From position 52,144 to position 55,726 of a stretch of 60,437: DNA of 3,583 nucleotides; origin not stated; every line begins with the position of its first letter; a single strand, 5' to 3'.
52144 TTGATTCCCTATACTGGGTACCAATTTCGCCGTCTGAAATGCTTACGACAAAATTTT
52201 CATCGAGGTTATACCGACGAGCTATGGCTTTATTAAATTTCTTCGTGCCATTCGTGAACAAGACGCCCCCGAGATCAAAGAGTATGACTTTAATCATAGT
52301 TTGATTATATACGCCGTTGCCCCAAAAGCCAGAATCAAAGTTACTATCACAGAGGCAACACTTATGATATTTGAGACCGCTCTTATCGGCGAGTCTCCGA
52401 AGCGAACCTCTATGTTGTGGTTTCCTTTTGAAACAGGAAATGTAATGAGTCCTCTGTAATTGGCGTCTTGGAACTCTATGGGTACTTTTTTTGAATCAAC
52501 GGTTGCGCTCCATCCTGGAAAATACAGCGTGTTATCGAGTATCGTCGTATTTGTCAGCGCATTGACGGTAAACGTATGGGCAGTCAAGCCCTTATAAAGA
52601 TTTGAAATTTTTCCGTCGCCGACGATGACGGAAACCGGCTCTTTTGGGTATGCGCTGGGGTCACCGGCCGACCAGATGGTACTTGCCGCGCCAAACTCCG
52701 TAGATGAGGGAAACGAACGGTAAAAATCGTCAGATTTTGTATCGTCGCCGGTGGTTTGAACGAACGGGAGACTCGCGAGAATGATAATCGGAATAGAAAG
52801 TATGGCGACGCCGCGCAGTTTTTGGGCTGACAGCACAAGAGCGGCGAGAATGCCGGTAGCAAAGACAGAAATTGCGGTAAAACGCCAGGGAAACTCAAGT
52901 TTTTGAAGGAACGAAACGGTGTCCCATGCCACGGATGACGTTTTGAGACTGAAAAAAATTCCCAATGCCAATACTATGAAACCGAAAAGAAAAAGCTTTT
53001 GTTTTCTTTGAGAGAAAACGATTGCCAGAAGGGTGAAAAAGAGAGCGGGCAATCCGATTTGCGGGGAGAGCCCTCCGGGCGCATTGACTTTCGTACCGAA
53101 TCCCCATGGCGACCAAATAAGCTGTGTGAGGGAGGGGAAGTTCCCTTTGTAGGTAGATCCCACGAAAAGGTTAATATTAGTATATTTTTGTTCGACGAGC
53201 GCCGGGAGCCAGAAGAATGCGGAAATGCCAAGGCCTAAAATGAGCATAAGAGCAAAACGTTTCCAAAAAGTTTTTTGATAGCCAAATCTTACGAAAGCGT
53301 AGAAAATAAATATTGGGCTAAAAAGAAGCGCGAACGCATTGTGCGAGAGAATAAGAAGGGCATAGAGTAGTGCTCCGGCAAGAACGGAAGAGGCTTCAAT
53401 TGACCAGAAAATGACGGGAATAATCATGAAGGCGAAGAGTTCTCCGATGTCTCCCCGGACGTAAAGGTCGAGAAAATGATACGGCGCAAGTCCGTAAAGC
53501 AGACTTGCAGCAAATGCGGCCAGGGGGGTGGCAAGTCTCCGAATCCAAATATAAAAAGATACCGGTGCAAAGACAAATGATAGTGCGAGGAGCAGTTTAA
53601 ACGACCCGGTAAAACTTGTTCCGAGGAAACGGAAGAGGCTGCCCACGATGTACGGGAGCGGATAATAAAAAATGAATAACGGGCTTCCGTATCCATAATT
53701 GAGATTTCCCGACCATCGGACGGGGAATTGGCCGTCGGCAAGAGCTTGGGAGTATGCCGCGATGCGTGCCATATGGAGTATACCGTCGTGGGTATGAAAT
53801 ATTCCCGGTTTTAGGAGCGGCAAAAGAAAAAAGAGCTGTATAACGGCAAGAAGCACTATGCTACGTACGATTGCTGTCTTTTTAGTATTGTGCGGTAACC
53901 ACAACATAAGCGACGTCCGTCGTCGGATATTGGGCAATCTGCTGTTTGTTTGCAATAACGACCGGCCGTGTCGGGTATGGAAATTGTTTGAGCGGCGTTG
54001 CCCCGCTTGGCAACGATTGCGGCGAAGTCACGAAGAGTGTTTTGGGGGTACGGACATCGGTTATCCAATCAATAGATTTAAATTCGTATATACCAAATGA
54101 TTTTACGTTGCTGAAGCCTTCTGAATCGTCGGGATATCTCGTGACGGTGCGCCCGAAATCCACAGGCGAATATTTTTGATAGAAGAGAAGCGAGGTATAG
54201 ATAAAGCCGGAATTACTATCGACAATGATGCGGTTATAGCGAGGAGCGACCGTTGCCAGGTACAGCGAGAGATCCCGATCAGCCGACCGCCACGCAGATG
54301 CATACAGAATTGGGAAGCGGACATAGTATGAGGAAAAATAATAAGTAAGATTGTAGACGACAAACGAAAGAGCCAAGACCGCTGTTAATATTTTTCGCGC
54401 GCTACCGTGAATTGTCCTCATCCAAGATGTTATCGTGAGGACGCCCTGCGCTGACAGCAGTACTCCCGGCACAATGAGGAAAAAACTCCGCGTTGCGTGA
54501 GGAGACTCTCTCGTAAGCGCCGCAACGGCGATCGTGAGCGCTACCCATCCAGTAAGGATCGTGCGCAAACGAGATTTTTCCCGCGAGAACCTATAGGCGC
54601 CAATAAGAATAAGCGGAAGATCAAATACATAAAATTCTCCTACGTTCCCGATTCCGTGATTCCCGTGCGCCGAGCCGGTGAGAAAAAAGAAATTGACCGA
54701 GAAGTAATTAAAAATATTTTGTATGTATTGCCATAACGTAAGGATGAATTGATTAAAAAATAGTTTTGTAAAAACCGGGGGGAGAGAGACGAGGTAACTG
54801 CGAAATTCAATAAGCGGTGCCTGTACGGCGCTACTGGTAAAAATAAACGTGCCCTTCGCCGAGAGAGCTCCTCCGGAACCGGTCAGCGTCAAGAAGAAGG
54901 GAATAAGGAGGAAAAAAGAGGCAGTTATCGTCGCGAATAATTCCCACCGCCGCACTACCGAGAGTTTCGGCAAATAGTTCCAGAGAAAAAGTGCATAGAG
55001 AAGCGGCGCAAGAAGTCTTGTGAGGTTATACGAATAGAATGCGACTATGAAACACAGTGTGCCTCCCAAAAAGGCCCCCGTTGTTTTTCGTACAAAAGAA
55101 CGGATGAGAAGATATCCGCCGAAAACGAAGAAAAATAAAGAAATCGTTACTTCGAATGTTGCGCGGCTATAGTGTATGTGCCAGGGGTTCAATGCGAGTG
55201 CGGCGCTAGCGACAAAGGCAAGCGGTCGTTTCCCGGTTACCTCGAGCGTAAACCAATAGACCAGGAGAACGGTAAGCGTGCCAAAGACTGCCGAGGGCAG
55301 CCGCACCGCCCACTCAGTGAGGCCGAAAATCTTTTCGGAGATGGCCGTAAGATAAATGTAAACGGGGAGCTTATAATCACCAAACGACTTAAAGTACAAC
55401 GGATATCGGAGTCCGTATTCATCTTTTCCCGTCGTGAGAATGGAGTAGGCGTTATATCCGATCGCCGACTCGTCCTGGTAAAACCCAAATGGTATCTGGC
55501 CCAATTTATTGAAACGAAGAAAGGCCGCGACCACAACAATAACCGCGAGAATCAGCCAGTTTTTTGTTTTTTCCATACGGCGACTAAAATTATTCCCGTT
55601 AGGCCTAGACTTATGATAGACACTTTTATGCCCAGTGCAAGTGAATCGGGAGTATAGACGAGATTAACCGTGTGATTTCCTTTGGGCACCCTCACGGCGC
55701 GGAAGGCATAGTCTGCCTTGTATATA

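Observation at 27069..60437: Super-cluster of 14 GT-C-type membrane glycosyltransferase genes in 33 kb: a candidate multi-enzyme extracytoplasmic glycosylation system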

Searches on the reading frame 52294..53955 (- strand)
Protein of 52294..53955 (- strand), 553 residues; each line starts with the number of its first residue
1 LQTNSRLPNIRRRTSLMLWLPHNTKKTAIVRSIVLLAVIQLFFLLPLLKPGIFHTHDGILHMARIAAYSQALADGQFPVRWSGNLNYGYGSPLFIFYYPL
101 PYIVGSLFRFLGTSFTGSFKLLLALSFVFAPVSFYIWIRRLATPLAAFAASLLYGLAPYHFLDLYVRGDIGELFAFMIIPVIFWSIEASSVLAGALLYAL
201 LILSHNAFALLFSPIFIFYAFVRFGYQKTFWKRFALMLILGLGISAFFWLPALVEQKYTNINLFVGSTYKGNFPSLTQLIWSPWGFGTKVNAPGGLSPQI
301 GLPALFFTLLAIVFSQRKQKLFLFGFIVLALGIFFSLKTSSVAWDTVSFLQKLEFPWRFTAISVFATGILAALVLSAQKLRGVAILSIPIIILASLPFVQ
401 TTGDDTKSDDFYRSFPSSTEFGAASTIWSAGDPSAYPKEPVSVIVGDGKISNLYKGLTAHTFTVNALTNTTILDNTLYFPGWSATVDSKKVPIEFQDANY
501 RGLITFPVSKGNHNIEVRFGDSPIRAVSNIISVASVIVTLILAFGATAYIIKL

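Call 4: search_protein_families(library=pfam, proteins=[window:52294-53955:-], max_evalue=0.01)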
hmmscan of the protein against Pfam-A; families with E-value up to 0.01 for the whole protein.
window:52294-53955:- (553 aa): 1 family
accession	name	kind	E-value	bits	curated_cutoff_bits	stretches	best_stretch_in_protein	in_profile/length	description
PF10131.15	PTPS_related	-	8.7e-09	34.8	26.4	1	96-396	3-304/621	6-pyruvoyl-tetrahydropterin synthase related domain; membrane protein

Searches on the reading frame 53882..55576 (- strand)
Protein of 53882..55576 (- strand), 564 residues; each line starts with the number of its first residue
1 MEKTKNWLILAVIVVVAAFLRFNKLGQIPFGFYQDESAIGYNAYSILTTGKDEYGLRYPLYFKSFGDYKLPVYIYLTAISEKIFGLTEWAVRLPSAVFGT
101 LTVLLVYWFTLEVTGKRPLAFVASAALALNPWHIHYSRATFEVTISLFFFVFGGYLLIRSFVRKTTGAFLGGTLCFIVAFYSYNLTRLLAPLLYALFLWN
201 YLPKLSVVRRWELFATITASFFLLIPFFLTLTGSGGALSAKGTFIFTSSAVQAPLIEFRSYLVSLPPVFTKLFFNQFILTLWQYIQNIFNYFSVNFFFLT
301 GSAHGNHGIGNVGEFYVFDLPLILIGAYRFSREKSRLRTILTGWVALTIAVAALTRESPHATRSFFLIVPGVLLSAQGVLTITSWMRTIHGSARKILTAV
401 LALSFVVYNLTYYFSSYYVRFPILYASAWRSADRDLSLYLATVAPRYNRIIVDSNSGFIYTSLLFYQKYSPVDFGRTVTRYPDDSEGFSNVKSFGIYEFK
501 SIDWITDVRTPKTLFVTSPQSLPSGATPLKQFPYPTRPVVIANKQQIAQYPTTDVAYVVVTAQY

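Call 5: search_protein_families(library=pfam, proteins=[window:53882-55576:-], max_evalue=0.01)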
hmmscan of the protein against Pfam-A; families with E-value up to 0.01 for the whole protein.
window:53882-55576:- (564 aa): 2 families
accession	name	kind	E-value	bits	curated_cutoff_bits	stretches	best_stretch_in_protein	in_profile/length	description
PF13231.12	PMT_2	-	4.8e-08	33.8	26.1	1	71-227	4-157/160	Dolichyl-phosphate-mannose-protein mannosyltransferase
PF02366.24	PMT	-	1e-05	25.7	22.7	1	72-230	65-233/245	Dolichyl-phosphate-mannose-protein mannosyltransferase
